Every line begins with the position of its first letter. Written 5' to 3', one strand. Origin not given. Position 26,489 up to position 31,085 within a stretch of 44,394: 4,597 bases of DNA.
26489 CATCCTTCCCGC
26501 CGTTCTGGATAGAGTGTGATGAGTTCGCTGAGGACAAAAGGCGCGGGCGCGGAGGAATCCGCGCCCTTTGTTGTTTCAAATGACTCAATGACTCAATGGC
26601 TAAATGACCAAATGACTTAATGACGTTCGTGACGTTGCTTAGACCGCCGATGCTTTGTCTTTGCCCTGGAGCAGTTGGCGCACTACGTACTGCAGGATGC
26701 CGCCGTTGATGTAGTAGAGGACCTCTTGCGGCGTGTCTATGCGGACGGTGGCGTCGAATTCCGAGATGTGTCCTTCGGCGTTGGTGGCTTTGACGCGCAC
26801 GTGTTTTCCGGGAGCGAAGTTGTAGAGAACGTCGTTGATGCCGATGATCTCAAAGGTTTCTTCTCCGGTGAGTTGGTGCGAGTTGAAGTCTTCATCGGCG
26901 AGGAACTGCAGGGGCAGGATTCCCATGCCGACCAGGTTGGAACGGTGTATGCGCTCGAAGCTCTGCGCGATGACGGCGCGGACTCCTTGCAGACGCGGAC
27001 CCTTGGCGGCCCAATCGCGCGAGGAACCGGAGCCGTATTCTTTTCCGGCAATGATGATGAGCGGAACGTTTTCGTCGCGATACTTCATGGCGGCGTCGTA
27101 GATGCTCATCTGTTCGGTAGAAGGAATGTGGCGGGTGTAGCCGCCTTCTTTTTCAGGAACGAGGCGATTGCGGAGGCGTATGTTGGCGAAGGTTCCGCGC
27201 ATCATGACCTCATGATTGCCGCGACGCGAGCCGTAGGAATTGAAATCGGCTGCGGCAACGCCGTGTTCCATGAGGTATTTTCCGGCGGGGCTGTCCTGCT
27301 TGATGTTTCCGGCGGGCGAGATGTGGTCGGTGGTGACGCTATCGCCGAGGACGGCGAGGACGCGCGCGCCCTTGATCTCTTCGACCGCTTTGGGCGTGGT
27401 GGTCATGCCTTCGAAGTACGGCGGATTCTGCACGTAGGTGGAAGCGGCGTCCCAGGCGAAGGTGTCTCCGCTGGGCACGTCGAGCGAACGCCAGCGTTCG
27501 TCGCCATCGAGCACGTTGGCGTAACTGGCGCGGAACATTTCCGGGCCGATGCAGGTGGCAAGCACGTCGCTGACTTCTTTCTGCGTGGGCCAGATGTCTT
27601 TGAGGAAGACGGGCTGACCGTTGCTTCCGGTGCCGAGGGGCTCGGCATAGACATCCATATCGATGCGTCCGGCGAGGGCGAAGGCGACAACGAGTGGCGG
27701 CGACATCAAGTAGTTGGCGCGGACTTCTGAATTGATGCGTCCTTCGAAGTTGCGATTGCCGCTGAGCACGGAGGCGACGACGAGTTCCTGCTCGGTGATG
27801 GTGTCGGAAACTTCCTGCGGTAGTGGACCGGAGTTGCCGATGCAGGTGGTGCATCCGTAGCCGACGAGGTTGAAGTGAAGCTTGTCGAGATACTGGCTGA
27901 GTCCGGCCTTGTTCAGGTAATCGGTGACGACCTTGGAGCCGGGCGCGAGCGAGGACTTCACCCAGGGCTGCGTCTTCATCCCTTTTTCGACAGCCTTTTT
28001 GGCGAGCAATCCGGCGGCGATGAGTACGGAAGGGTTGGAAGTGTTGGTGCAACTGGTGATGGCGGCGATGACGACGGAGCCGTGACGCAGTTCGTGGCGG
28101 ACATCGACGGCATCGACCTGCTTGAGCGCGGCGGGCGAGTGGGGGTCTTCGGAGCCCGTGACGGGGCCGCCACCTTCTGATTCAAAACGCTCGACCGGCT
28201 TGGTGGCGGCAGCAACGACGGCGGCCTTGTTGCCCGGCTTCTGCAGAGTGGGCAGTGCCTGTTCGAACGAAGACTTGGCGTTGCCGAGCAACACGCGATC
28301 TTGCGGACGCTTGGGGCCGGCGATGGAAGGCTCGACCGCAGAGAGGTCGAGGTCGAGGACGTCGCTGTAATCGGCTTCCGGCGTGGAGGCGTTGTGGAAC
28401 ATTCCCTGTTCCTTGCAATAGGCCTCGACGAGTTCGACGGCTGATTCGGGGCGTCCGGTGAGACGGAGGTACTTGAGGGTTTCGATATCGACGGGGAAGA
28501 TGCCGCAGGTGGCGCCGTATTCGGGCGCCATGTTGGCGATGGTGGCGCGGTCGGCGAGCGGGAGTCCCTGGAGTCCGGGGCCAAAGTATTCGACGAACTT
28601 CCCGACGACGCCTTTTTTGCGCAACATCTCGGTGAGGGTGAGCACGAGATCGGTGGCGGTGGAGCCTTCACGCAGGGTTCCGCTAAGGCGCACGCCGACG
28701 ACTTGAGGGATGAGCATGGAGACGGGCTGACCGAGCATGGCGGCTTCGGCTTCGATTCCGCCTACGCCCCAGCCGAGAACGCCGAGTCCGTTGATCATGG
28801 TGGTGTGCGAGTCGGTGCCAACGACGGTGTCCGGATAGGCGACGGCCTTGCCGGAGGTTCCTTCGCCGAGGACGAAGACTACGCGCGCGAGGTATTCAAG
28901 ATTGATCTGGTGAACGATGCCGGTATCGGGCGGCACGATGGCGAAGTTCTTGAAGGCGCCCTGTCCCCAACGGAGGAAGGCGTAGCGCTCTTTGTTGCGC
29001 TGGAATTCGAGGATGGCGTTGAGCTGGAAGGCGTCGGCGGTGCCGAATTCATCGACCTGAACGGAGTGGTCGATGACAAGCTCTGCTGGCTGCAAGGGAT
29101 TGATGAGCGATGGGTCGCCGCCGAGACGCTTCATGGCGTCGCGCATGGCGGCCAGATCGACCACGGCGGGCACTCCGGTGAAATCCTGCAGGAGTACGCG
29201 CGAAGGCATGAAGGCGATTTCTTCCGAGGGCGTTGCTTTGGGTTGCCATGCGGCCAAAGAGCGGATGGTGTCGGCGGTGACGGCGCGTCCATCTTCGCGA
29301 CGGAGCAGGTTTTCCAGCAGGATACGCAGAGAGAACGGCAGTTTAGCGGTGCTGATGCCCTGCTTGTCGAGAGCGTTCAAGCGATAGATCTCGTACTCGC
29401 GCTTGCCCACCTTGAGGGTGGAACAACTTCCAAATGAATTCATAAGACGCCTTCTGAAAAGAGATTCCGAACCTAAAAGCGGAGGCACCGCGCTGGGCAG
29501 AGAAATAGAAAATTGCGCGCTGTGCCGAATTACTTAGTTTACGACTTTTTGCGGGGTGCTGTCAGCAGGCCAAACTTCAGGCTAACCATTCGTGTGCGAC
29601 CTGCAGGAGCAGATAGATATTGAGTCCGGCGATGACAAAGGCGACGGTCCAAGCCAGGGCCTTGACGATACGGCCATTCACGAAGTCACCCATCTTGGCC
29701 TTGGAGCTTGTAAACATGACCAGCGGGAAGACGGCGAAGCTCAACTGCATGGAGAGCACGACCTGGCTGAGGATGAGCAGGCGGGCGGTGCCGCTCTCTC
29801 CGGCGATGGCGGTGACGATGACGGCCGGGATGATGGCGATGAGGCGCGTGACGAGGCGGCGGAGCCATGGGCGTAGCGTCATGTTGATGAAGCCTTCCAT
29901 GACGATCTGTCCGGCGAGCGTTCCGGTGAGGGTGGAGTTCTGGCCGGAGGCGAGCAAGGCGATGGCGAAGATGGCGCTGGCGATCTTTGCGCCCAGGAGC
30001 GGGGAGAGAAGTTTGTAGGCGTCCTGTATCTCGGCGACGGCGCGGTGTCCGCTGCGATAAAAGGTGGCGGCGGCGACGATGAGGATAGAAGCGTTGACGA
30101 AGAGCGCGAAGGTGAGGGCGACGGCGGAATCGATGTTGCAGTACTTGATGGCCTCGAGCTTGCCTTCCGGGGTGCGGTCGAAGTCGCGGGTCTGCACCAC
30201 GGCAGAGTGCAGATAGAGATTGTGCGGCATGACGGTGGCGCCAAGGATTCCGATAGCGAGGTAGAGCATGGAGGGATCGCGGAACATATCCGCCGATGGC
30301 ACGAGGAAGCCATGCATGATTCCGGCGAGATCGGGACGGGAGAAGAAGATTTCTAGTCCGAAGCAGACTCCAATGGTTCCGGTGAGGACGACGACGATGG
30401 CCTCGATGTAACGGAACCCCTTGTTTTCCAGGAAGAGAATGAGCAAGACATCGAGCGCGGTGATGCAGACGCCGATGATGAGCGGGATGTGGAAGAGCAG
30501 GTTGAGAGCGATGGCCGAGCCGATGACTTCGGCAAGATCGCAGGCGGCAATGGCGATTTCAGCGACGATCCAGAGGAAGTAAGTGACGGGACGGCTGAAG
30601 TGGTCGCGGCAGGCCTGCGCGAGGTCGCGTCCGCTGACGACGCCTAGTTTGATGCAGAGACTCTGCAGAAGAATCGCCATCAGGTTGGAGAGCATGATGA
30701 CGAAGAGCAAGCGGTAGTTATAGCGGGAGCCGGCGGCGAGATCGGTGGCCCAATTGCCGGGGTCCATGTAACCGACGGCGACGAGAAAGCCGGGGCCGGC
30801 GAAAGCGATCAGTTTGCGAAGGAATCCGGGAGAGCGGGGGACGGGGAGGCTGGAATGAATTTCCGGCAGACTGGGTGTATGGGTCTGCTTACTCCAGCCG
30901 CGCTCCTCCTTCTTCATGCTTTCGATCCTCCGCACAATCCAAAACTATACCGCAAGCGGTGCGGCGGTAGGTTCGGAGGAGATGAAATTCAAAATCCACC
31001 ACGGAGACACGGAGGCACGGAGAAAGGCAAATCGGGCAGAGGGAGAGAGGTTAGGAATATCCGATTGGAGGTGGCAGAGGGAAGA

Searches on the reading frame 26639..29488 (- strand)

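Call 36: search_protein_families(library=pfam, proteins=[window:26639-29488:-], max_evalue=0.00001)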
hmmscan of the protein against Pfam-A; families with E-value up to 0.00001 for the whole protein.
window:26639-29488:- (949 aa): 2 families
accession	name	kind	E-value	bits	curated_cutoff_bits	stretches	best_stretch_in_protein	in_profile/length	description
PF00330.25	Aconitase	-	1.3e-166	555.7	28.7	1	81-607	4-463/463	Aconitase family (aconitate hydratase)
PF00694.25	Aconitase_C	-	5.3e-46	156.6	22.8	1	737-863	3-129/131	Aconitase C-terminal domain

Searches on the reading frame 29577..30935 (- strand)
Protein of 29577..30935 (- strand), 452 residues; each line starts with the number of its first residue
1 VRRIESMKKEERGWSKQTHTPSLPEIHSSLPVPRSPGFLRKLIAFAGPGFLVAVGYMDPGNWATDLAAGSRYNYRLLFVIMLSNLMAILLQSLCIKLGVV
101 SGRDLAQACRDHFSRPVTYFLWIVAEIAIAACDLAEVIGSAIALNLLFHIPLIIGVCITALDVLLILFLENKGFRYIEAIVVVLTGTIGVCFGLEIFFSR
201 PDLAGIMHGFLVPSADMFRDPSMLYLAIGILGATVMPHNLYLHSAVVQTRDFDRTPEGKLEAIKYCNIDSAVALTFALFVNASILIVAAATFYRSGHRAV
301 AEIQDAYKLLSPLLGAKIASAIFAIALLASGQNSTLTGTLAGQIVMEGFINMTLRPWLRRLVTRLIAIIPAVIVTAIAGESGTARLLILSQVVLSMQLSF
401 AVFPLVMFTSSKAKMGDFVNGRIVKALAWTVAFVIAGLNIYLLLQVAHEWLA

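Call 35: search_protein_families(library=pfam, proteins=[window:29577-30935:-], max_evalue=0.00001)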
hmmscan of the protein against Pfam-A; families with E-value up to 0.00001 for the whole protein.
window:29577-30935:- (452 aa): 1 family
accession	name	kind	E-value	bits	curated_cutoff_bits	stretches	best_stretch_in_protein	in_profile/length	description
PF01566.24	Nramp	-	1.3e-139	465.7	29.8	1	62-421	1-356/357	Natural resistance-associated macrophage protein-like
